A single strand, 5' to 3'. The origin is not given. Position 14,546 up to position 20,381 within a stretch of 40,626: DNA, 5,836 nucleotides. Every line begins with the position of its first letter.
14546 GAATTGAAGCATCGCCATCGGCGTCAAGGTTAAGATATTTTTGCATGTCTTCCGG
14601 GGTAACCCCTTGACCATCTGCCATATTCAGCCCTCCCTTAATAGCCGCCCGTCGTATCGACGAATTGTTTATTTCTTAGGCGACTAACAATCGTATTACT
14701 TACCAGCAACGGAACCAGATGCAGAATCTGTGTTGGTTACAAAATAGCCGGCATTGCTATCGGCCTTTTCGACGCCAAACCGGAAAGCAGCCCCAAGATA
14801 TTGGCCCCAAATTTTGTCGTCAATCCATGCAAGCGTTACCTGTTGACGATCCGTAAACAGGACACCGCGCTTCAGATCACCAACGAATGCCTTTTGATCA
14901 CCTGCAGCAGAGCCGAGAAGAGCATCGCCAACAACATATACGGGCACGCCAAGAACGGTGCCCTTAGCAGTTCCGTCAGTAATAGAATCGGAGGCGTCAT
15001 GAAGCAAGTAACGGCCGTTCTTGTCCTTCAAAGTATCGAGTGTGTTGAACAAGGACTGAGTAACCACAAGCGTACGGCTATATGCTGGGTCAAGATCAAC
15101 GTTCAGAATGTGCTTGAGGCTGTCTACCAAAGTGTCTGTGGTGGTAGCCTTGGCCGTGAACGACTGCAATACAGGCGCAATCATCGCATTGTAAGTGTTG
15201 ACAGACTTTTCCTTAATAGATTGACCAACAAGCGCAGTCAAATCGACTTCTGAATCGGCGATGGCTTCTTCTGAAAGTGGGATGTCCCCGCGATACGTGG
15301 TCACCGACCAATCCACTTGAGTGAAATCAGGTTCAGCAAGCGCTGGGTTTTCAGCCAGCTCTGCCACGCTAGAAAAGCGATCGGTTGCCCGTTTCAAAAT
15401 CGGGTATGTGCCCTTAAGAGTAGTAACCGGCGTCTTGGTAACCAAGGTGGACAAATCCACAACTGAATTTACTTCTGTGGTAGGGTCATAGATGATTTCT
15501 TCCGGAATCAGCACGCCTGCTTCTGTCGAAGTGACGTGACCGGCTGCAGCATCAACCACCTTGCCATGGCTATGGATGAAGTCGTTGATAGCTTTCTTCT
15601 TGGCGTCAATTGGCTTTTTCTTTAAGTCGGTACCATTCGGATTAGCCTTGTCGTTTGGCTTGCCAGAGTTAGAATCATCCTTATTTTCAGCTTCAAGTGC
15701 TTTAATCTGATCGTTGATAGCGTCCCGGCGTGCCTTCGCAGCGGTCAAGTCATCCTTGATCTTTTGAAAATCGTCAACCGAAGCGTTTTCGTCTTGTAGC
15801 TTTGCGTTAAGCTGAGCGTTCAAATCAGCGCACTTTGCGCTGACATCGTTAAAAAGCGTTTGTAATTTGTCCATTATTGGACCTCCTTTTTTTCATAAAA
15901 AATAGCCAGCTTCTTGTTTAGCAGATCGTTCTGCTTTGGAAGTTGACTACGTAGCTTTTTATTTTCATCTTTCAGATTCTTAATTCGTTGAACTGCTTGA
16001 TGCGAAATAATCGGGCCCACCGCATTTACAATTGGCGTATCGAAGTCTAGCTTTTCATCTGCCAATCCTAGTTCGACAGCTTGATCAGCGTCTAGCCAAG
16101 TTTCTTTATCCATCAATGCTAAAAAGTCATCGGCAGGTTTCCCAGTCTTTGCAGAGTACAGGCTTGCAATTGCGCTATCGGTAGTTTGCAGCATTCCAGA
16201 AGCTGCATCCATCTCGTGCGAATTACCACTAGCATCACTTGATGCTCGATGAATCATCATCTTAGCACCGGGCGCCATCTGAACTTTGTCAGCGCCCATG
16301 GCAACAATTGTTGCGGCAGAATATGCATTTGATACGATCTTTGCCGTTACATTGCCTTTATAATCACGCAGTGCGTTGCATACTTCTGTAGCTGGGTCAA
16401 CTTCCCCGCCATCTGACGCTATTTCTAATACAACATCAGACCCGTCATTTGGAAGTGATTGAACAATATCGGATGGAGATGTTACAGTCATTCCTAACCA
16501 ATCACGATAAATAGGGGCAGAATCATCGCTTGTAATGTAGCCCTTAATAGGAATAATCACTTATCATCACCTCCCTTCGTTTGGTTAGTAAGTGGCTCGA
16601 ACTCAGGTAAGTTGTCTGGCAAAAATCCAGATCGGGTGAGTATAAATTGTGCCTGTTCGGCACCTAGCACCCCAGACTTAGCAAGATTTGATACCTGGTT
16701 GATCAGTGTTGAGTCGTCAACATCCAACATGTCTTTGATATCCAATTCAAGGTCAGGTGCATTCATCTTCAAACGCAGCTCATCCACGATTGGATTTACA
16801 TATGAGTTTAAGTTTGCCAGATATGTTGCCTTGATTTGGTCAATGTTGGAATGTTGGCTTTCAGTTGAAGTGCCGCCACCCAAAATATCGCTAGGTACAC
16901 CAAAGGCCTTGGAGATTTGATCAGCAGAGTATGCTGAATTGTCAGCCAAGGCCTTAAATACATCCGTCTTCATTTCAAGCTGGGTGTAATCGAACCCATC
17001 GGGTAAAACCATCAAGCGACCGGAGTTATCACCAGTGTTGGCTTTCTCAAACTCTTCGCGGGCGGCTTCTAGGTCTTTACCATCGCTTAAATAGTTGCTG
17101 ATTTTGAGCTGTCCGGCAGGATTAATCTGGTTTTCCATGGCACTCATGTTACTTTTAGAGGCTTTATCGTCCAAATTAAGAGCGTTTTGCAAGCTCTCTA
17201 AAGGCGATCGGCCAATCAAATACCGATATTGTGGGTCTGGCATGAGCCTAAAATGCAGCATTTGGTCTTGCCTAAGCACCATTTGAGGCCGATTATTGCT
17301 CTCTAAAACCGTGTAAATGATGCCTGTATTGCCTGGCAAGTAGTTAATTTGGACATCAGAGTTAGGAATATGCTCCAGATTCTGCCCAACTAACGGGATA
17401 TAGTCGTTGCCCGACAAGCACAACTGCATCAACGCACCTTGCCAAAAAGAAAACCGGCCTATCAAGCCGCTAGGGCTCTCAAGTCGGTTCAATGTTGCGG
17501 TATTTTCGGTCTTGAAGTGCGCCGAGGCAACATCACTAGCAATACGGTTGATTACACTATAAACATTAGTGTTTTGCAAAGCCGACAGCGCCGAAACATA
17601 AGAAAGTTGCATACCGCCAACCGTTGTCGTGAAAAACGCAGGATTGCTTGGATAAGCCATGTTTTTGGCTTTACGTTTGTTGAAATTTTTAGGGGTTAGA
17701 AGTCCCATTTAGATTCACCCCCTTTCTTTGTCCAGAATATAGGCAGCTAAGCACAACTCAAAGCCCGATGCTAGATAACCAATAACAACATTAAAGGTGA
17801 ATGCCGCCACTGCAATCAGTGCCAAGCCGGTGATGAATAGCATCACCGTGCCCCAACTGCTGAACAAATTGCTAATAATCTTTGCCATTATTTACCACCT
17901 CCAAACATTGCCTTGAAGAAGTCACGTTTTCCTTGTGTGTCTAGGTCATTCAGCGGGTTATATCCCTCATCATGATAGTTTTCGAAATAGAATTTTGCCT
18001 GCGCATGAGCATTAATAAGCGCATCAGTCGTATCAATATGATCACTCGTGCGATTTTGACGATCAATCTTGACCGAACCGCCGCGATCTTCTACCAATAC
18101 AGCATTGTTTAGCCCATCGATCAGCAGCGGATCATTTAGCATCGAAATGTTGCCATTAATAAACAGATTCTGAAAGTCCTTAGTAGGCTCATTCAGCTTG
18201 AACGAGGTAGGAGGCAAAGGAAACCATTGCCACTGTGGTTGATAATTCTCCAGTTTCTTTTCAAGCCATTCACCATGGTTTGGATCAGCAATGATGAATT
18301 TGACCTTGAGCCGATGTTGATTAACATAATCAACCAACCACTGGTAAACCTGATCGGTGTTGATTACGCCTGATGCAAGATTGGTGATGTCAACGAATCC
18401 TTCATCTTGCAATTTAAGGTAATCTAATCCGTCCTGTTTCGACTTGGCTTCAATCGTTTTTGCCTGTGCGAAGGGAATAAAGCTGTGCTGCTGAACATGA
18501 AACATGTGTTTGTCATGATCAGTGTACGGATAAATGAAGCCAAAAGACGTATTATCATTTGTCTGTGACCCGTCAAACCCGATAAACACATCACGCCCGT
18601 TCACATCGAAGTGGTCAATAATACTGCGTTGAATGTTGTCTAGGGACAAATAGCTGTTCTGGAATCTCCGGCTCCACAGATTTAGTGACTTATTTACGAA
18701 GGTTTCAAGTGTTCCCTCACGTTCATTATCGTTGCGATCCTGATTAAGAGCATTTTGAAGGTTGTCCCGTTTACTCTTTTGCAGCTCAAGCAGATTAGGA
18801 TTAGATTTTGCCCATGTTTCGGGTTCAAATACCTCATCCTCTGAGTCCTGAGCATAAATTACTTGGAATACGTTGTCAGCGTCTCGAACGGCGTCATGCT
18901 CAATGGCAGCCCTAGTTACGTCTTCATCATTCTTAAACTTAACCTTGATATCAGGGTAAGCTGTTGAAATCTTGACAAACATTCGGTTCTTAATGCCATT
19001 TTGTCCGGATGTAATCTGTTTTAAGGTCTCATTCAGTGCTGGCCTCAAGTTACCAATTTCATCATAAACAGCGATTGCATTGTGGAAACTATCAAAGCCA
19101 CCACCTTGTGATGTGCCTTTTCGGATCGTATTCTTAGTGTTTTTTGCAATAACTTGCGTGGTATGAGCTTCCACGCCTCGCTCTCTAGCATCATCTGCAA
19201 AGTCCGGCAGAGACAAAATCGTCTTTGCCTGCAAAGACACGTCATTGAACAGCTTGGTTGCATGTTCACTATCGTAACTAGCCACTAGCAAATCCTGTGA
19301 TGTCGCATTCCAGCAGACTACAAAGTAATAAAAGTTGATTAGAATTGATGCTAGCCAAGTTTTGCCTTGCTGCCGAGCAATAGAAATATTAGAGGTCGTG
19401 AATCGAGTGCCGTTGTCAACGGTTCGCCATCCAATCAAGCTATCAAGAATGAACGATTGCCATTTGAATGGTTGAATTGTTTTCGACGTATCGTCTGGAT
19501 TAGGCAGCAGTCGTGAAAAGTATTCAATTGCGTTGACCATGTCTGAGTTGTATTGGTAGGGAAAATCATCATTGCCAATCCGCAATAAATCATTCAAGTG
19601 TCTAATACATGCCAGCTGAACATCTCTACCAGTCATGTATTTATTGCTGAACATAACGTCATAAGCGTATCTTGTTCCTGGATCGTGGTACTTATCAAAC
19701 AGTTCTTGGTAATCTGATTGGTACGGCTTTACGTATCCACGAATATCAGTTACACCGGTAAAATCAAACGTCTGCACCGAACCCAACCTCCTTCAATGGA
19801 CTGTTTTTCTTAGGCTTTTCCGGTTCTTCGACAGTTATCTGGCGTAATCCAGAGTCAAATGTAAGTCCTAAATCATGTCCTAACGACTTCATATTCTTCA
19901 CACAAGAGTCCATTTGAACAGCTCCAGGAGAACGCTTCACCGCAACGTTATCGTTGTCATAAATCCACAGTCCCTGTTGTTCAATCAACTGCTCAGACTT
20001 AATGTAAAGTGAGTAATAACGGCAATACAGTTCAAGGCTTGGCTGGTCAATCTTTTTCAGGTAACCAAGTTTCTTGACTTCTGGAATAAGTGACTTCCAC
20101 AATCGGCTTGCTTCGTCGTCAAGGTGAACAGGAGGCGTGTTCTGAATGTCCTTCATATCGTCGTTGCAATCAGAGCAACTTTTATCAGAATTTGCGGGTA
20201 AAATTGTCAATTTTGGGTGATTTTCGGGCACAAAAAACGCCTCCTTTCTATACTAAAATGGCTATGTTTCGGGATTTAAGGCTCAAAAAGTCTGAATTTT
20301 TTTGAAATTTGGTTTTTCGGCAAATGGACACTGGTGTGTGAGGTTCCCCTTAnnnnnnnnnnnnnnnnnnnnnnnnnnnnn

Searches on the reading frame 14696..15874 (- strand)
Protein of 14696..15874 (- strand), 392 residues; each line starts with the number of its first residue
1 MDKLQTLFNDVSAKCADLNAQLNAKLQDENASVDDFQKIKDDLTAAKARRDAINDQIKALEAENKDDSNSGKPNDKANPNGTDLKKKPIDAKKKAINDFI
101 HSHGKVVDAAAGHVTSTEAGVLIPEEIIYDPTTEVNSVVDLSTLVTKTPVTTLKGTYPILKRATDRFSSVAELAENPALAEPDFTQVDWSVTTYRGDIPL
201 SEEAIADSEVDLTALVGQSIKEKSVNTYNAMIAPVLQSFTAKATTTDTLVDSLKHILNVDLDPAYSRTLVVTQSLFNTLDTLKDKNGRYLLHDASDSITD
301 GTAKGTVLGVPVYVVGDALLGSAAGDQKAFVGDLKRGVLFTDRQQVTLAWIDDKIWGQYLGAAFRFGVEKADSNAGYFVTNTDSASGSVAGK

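Call 20: search_protein_families(library=pfam, proteins=[window:14696-15874:-], max_evalue=0.001)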
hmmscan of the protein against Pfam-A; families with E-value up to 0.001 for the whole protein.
window:14696-15874:- (392 aa): 2 families
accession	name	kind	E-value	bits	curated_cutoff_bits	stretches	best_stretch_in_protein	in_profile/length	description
PF05065.19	Phage_capsid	-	2.6e-23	83.2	24.2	1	120-354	2-248/280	Phage capsid family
PF25209.1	Phage_capsid_4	-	3.1e-06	28.1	27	1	145-368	34-249/262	Phage capsid protein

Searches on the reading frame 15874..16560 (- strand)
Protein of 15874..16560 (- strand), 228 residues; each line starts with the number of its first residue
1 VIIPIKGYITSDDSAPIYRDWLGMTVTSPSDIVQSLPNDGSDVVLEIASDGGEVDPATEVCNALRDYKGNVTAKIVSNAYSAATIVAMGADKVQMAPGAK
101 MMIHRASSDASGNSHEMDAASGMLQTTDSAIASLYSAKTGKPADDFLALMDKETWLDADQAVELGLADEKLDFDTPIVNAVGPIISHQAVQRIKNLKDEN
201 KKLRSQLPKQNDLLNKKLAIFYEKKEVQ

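Call 83: search_protein_families(library=pfam, proteins=[window:15874-16560:-], max_evalue=0.001)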
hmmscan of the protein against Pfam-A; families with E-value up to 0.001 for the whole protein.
window:15874-16560:- (228 aa): 3 families
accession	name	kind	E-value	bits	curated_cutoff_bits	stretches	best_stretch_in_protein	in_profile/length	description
PF00574.28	CLP_protease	-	1.7e-23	83.9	20.2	1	38-169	44-177/182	Clp protease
PF25145.1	NfeD1b_N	-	5.2e-10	39.7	40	1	39-128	30-118/189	NfeD1b, N-terminal domain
PF01972.22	SDH_protease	-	7.6e-05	22.3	31.3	1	3-100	67-151/286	ClpP-like SDH-type serine proteinase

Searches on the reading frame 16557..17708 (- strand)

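Call 20: search_protein_families(library=pfam, proteins=[window:16557-17708:-], max_evalue=0.001)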
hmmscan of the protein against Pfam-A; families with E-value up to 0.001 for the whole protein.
window:16557-17708:- (383 aa): 1 family
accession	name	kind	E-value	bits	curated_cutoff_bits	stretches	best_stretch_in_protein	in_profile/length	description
PF04860.17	Phage_portal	-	3e-40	138.8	39.1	1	48-350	2-313/321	Phage portal protein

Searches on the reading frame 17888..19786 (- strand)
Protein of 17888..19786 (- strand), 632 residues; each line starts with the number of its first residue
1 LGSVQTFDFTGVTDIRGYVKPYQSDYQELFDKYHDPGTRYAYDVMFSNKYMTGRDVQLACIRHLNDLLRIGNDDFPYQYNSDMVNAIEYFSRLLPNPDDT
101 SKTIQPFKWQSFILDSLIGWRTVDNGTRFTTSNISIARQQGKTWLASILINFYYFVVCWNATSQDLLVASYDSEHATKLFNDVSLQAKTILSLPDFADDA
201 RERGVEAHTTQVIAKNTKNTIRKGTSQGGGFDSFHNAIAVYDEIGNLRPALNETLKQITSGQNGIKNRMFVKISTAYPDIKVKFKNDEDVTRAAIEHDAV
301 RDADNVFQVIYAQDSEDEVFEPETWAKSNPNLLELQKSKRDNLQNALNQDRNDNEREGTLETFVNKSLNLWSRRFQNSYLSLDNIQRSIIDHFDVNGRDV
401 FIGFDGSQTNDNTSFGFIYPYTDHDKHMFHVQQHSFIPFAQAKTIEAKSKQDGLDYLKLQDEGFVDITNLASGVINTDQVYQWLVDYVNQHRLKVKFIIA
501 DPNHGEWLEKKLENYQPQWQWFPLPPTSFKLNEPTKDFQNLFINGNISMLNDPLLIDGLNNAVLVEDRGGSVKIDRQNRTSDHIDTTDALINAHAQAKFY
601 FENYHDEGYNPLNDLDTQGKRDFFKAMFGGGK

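Call 20: search_protein_families(library=pfam, proteins=[window:17888-19786:-], max_evalue=0.001)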
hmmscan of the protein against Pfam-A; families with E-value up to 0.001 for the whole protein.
window:17888-19786:- (632 aa): 2 families
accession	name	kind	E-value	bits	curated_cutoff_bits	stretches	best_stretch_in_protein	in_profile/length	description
PF20441.4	TerL_nuclease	-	1.5e-37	129.8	24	1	302-597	3-282/286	Terminase large subunit, endonuclease domain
PF03354.21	TerL_ATPase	-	3e-10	40.5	23.7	1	109-279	2-164/178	Terminase large subunit, ATPase domain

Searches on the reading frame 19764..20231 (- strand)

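Call 83: search_protein_families(library=pfam, proteins=[window:19764-20231:-], max_evalue=0.001)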
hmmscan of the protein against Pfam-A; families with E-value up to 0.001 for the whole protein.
window:19764-20231:- (155 aa): 1 family
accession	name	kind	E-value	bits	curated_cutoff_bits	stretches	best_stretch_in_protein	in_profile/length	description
PF05119.17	Terminase_4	-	7.1e-16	58.9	24.7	1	41-128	1-88/98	Phage terminase, small subunit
